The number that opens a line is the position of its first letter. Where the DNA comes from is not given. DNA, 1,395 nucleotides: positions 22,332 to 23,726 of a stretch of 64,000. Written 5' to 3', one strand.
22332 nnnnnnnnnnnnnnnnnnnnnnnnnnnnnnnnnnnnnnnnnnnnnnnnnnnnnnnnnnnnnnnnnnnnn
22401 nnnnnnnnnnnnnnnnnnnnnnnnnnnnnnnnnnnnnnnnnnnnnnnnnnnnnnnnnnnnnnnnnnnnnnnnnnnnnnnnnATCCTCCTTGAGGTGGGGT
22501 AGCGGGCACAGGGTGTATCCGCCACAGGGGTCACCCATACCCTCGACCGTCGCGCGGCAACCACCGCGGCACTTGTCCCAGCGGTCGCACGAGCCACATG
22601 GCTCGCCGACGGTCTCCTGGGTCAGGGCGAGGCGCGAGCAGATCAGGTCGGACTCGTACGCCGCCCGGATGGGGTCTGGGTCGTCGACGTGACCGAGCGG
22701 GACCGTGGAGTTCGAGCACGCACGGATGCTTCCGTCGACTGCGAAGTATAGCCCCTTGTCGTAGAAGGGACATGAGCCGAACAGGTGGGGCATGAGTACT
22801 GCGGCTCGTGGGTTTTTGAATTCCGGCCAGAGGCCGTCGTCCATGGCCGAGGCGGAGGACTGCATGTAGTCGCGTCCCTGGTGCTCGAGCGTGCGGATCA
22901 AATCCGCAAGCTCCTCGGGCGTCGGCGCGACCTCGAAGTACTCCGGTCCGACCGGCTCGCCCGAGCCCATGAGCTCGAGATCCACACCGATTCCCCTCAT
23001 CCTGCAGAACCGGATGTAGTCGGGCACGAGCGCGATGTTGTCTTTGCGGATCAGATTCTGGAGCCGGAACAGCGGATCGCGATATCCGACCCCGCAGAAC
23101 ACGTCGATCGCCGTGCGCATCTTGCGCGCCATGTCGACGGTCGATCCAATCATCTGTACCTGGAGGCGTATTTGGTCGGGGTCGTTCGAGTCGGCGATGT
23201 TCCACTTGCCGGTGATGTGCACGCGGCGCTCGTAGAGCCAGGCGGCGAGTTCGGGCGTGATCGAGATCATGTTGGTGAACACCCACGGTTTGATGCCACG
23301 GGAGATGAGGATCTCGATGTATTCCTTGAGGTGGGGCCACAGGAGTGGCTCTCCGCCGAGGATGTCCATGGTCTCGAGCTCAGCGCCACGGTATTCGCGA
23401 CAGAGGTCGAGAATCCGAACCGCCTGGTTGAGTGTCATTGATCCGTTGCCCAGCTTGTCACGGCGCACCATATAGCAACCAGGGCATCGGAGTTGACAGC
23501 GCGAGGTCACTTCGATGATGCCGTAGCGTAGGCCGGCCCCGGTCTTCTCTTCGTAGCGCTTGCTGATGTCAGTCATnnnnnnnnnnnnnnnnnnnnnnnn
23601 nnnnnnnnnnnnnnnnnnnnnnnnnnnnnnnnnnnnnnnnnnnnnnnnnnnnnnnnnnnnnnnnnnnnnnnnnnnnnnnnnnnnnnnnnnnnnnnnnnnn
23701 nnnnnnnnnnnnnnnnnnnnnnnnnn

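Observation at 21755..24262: Cassette 2: attenuator-bearing leader - small protein - rSAM/SPASM enzyme - hairpin - Cys-motif AT-rich protein, adjacent to tRNA-Ser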

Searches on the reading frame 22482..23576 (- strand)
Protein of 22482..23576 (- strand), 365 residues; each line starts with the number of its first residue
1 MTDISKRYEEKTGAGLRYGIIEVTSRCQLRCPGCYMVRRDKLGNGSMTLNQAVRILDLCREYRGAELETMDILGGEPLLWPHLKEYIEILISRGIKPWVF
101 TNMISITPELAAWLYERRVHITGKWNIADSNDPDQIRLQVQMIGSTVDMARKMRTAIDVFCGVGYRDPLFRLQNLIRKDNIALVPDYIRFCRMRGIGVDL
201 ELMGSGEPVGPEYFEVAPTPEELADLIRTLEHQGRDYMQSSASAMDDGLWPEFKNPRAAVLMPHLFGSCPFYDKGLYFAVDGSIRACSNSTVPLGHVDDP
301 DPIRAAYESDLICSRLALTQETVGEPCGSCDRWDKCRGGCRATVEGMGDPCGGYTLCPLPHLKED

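Call 7: search_protein_families(library=pfam, max_evalue=0.01, proteins=[window:22482-23576:-])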
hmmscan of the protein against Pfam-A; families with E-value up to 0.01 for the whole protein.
seq(365 aa): 2 families
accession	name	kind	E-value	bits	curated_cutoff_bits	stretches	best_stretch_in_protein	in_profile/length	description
PF04055.27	Radical_SAM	-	4.8e-10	40.3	29.5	1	21-116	1-99/166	Radical SAM superfamily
PF13353.11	Fer4_12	-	1.4e-05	25.9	22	1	13-90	3-74/137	4Fe-4S single cluster domain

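Call 8: search_protein_families(library=ncbifam, max_evalue=0.01, proteins=[window:22482-23576:-])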
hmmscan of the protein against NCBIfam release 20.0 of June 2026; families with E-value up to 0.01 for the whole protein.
seq(365 aa): 41 families (the best 25 are shown)
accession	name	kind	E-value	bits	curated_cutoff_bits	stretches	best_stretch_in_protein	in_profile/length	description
TIGR03962.1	mycofact_rSAM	equivalog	4.4e-11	42.5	265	1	22-200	17-182/339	mycofactocin radical SAM maturase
TIGR04055.1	rSAM_NirJ2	equivalog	8.7e-11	41.9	500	1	23-155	6-135/326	putative heme d1 biosynthesis radical SAM protein NirJ2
TIGR04347.1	pseudo_SAM_Halo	equivalog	8e-09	35.2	525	1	21-116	42-134/390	TIGR04347 family pseudo-SAM/SPASM protein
TIGR04082.1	rSAM_for_selen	equivalog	1.6e-08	33.8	350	1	23-103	205-283/516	thio(seleno)oxazole modification radical SAM maturase SbtM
TIGR04546.1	rSAM_ahbC_deAc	equivalog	2.6e-08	33.1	650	1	21-115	43-134/390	12,18-didecarboxysiroheme deacetylase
TIGR04054.1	rSAM_NirJ1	equivalog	1.7e-07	30.3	650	1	20-123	39-139/387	putative heme d1 biosynthesis radical SAM protein NirJ1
TIGR03978.1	rSAM_paired_1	equivalog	9e-07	28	370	1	20-122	86-195/466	His-Xaa-Ser system radical SAM maturase HxsB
TIGR04304.1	GeoRSP_SPASM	equivalog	1.1e-06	28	300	1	176-342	121-276/293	GeoRSP system SPASM domain protein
NF038283.1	viperin_w_prok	equivalog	1.3e-06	27.8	180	1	23-111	8-100/281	viperin family antiviral radical SAM protein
TIGR04317.1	W_rSAM_matur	equivalog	2.4e-06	26.9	380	1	16-190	3-170/349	tungsten cofactor oxidoreductase radical SAM maturase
TIGR02109.1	PQQ_syn_pqqE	equivalog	2.4e-06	26.8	381.35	1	20-156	10-138/358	pyrroloquinoline quinone biosynthesis protein PqqE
TIGR03470.1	HpnH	equivalog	3.6e-06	26.2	225.05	1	21-112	32-118/318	adenosyl-hopene transferase HpnH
NF045702.1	rSAM_GDGT_ether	equivalog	3.7e-06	25.8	450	1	19-97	88-166/486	tetraether lipid synthase Tes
NF047865.1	rSAM_PapB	equivalog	3.8e-06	26.4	340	1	22-87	8-74/330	PapB family radical SAM/SPASM ranthipeptide maturase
TIGR04167.1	rSAM_SeCys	equivalog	4.9e-06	26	300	1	21-137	12-128/303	arsenosugar biosynthesis radical SAM (seleno)protein ArsS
TIGR04085.1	rSAM_more_4Fe4S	domain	5e-05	23.7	27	1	274-344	5-78/93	SPASM domain-containing protein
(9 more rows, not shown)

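Call 13: find_homologous_proteins(query=window:22482-23576:-)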
Query seq(365 aa) (365 aa): 190 proteins with E <= 0.001 among 1875 candidates; the best 120 are listed.
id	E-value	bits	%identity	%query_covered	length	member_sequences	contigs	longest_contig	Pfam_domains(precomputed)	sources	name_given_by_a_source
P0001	2.0e-255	865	100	100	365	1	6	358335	PF04055.28,PF13353.12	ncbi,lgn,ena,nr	ncbi:MAG TPA: hypothetical protein DCS29_02375 [Candidatus Magasanikbacteria bacterium]|nr:hypotheti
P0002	3.2e-199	680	77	100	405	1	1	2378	PF04055.28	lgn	-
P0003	1.4e-195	668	77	98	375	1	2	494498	PF04055.28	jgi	-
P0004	2.8e-181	621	73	99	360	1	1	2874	PF04055.28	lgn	-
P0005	4.9e-179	613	72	99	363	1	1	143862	PF04055.28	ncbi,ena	-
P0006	1.6e-175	602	70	99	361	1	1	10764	PF04055.28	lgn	-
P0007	2.4e-174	598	71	99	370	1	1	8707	PF04055.28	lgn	-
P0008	5.4e-173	594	70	99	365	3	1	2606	PF04055.28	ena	-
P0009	3.1e-172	591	69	99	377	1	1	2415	PF04055.28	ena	-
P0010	1.0e-171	589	68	100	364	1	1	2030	PF04055.28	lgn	-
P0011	9.5e-171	586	69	99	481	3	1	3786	PF04055.28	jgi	jgi:radical SAM protein with 4Fe4S-binding SPASM domain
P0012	8.9e-168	576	68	99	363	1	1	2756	PF04055.28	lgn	-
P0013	9.5e-168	576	70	96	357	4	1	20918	PF04055.28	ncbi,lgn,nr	ncbi:MAG: radical SAM protein [Candidatus Peribacter sp.]|nr:radical SAM protein [Candidatus Peribac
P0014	6.9e-167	573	69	99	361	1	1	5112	PF04055.28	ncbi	-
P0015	1.5e-166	572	67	99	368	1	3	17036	PF04055.28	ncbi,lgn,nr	ncbi:radical SAM protein [Patescibacteria group bacterium]|nr:radical SAM protein [Patescibacteria g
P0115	6.3e-134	465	58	96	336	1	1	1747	PF13186.12,PF04055.28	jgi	-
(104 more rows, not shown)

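Call 16: find_encoding_contigs(protein=P0003, flank=5000, max_places=2)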
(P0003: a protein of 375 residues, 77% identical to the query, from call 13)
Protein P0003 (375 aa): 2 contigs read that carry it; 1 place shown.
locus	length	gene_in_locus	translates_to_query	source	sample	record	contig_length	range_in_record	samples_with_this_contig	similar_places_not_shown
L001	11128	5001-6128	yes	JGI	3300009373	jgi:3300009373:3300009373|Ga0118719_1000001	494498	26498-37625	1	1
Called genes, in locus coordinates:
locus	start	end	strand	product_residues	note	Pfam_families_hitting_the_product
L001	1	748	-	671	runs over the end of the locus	PF16158:N_BRCA1_IG (weak), PF08486:SpoIID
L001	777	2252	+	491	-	PF01943:Polysacc_synt, PF13440:Polysacc_synt_3, PF03023:MurJ (weak), PF01554:MatE (weak)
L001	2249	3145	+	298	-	PF00892:EamA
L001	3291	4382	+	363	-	PF04932:Wzy_C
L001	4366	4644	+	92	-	PF01371:Trp_repressor, PF13384:HTH_23 (weak), PF13936:HTH_38 (weak), PF13412:HTH_24 (faint)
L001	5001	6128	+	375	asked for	PF04055:Radical_SAM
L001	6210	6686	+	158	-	-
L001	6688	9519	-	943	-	PF01637:ATPase_2 (faint), PF02463:SMC_N (faint), PF03193:RsgA_GTPase (faint), PF13175:AAA_15 (faint), PF13191:AAA_16 (faint), PF17760:UvrA_inter, PF17755:UvrA_DNA-bind, PF00005:ABC_tran (weak), +4 more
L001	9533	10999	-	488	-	-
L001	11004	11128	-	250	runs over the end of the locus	PF13462:Thioredoxin_4, PF13098:Thioredoxin_2 (weak), PF01323:DSBA (weak)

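Call 17: find_encoding_contigs(protein=P0005, flank=5000, max_places=2)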
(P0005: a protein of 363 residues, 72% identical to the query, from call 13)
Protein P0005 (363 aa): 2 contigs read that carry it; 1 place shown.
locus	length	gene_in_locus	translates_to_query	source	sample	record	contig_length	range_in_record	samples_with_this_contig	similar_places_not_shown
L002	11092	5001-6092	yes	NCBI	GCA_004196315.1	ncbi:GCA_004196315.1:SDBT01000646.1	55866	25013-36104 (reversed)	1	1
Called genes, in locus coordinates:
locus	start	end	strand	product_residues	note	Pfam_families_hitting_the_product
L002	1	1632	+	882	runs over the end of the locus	PF07517:SecA_DEAD, PF00270:DEAD (weak), PF01043:SecA_PP_bind, PF21090:P-loop_SecA, PF07516:SecA_SW, PF02810:SEC-C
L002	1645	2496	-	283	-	-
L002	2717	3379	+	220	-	-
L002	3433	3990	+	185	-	PF00561:Abhydrolase_1 (faint), PF06821:Ser_hydrolase, PF12697:Abhydrolase_6 (faint)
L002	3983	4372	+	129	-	-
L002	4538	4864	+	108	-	PF01371:Trp_repressor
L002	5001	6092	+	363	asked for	PF04055:Radical_SAM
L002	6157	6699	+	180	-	-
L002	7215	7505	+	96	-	PF01381:HTH_3 (weak)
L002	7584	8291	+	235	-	PF01628:HrcA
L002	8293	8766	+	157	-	PF02075:RuvC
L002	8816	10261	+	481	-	PF13371:TPR_9 (faint), PF07719:TPR_2 (faint), PF13424:TPR_12 (faint), PF13432:TPR_16 (faint), PF14559:TPR_19 (weak), PF23914:TPR_CcmH_CycH (weak), PF13414:TPR_11 (weak), PF00515:TPR_1 (weak), +11 more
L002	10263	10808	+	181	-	-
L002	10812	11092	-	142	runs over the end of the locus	PF00692:dUTPase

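Call 23: find_related_loci(query=A1, collection=genome_contigs, flank=4000)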
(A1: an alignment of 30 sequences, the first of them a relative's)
Query A1 (365 aa) in genome_contigs; peptide patterns used: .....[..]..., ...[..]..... (x = any residue, [..] = any of these).
50 stretches matched a pattern; 28 encode a relative of the query (tblastn E <= 1e-3); 28 distinct loci.
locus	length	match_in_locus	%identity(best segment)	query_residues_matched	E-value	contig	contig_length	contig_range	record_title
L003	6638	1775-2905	69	1-363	5e-175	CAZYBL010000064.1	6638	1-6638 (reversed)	MAG TPA_asm: uncultured Candidatus Peribacteria bacterium isolate SRP077602_co2_120 genome assembly, contig: NODE_17182_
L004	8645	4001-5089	70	2-362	7e-173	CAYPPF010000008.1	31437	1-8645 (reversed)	MAG TPA_asm: uncultured Gammaproteobacteria bacterium isolate SRP200020_co3_83 genome assembly, contig: NODE_1989_length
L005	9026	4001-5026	69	14-365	2e-168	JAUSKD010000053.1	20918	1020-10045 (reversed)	MAG: Candidatus Peribacter sp. isolate E14_metabat.bin.351 E14_k141_914749, whole genome shotgun sequence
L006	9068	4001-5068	67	3-362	1e-167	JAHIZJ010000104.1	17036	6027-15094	MAG: Patescibacteria group bacterium isolate Modern_marine.mb.172 Modern_marine.mb.172_k141_2258406, whole genome shotgu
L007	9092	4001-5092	65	3-364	4e-164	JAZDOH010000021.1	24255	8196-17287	MAG: Candidatus Peregrinibacteria bacterium isolate MEGAHIT-group-0.761 k141_6530887, whole genome shotgun sequence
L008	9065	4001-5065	67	1-362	1e-163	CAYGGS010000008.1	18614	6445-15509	MAG TPA_asm: uncultured Gammaproteobacteria bacterium isolate ERP113451_co2_34 genome assembly, contig: NODE_1922_length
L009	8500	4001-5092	64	2-363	4e-162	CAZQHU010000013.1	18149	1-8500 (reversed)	MAG TPA_asm: uncultured Gammaproteobacteria bacterium isolate binchicken_co27_283 genome assembly, contig: NODE_5435_len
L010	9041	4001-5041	66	2-364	4e-159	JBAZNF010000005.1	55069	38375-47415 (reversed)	MAG: Patescibacteria group bacterium isolate SO_2017_LW4_60 scaffold_618_c1_LW137-91_2017, whole genome shotgun sequence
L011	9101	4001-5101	64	3-363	2e-155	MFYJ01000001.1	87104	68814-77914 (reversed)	MAG: Candidatus Peribacteria bacterium RIFOXYB1_FULL_54_35 rifoxyb1_full_scaffold_136, whole genome shotgun sequence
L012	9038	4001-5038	63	1-362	1e-153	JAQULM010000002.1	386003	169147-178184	MAG: Patescibacteria group bacterium isolate STD1_130 NODE_35_length_386003_cov_7.042643_Sandtown_D1, whole genome shotg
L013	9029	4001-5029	65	4-362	2e-153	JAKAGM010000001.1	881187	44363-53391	MAG: bacterium isolate WY2.bin33 NODE_1_length_881187_cov_3.460649, whole genome shotgun sequence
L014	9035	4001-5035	64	2-362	1e-152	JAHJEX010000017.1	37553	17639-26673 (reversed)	MAG: Patescibacteria group bacterium isolate Modern_marine_glass_biofilm.mb.144 Modern_marine_gla.mb.144_k141_173382, wh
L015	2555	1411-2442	62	3-362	2e-160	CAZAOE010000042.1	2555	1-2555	MAG TPA_asm: uncultured Gammaproteobacteria bacterium isolate SRP178699_co1_436 genome assembly, contig: NODE_68524_leng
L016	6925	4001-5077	59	4-362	4e-145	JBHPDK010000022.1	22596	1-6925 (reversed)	Patescibacteria group bacterium isolate SAG AM-311-A13 NODE_22_length_22596_cov_27.484539, whole genome shotgun sequence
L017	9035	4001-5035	60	1-362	9e-145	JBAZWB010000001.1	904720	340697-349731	MAG: Patescibacteria group bacterium isolate SO_2017_GW1_267 NODE_26_length_904720_cov_3.416747_OW334_2017, whole genome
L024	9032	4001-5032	58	4-363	2e-140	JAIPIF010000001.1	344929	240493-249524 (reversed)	MAG: Candidatus Gracilibacteria bacterium isolate Tobar13.5m-G68 Tobar13-5m-C11, whole genome shotgun sequence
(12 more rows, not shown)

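Call 32: search_solved_structures(query=A1, max_evalue=0.001)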
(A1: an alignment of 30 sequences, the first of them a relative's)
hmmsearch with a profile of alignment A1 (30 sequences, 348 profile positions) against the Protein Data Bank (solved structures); distinct sequences matched with E-value up to 0.001: 1.
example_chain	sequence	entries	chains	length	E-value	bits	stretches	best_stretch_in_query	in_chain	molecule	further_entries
6c8v_A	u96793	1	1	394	9.1e-05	24.9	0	308-345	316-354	Coenzyme PQQ synthesis protein E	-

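Call 56: search_protein_families(library=padloc, max_evalue=0.01, proteins=[P0001])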
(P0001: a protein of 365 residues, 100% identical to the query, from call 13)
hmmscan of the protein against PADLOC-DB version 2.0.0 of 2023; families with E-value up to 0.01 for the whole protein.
P0001 (365 aa): 2 families
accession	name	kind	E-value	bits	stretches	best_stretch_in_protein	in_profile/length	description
PDLC02903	pVip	-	1.4e-09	35.8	1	22-111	5-86/257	Viperins not associated with kinases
PDLC02904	pVip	-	9.5e-05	20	1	23-107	9-89/262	Viperins associated with kinases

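Call 57: find_related_loci(query=A1, collection=metagenome_contigs, flank=3000)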
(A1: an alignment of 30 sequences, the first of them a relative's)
Query A1 (365 aa) in metagenome_contigs; peptide patterns used: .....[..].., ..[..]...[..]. (x = any residue, [..] = any of these).
293 stretches matched a pattern; 71 encode a relative of the query (tblastn E <= 1e-3); 70 distinct loci.
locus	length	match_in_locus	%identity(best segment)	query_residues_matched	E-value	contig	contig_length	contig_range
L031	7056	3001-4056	70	3-363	2e-173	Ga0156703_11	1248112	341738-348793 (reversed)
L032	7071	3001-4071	64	2-362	7e-160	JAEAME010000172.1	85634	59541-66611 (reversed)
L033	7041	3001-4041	66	2-364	5e-159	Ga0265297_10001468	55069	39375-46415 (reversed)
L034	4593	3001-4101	64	3-363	8e-158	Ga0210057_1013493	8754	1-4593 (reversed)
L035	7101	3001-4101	64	3-363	2e-155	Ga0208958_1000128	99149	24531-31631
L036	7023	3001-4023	67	7-363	1e-155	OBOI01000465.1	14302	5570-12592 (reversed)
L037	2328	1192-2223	64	3-362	5e-163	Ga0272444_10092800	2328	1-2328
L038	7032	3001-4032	63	3-362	1e-151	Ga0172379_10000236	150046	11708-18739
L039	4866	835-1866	63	3-362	4e-154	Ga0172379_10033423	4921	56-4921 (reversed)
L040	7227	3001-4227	55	1-362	2e-151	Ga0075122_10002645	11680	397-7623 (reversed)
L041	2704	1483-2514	62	3-362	1e-159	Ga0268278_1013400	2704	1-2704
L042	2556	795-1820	64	4-361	1e-159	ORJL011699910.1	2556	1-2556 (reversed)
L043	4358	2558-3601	60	1-363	6e-154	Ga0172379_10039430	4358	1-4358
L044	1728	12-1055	63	1-364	2e-162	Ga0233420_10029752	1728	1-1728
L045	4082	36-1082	62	1-365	1e-150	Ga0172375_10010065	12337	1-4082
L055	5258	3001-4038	59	1-362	4e-144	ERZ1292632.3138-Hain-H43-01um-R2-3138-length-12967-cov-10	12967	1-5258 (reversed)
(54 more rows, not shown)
